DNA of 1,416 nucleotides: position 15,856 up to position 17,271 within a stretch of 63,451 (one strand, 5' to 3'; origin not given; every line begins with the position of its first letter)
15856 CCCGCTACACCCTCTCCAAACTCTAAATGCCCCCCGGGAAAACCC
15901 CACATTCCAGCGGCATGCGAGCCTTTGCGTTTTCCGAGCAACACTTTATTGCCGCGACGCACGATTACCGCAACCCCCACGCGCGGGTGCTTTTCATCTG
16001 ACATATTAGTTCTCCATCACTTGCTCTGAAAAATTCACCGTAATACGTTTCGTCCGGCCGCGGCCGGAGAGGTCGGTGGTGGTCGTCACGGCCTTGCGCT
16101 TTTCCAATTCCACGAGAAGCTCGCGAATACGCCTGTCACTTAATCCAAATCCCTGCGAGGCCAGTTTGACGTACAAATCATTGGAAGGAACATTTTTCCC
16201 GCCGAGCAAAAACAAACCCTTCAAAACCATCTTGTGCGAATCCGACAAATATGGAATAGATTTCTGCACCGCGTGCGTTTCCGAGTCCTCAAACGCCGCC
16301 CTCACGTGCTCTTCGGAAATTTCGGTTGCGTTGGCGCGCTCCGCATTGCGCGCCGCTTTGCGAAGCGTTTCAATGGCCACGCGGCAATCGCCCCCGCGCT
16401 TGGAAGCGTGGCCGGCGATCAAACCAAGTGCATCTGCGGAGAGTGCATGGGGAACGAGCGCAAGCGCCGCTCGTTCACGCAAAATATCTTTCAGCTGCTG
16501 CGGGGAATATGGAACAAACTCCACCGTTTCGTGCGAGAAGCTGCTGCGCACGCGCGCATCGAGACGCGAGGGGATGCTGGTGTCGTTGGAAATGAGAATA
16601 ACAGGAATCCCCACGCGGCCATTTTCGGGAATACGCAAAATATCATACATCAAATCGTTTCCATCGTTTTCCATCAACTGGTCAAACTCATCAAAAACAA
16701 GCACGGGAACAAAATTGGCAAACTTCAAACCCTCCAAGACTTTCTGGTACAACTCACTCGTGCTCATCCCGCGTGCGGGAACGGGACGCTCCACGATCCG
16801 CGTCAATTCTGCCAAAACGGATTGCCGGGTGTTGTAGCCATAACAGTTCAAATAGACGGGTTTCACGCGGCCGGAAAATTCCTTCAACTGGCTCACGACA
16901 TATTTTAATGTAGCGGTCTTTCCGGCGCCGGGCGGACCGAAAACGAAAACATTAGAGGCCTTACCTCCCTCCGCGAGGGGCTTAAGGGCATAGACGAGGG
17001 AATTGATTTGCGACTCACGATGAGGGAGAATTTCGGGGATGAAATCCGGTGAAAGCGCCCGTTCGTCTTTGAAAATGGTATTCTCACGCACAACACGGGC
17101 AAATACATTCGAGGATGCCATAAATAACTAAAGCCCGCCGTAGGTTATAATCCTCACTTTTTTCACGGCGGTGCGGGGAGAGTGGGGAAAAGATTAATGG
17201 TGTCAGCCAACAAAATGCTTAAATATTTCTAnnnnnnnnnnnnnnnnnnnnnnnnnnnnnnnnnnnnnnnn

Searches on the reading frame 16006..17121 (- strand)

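Call 52: search_protein_families(library=pfam, proteins=[window:16006-17121:-], max_evalue=0.00001)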
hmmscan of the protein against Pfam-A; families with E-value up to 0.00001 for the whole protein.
window:16006-17121:- (371 aa): 5 families
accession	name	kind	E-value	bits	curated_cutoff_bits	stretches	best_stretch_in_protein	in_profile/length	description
PF22703.2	Cdc6_lid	-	5.4e-18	65.1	27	1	211-277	1-67/68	Cdc6 AAA+ ATPase-type lid domain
PF13401.12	AAA_22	-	5.2e-14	53.1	27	1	55-178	5-122/130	AAA domain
PF13191.12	AAA_16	-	9.3e-10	39.7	32.6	1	32-167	2-161/167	AAA ATPase domain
PF01637.24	ATPase_2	-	3.8e-08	33.9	33.2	1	45-167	10-141/225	ATPase domain predominantly from Archaea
PF00004.35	AAA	-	8.7e-08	33.1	21.2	1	59-196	2-124/131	ATPase family associated with various cellular activities (AAA)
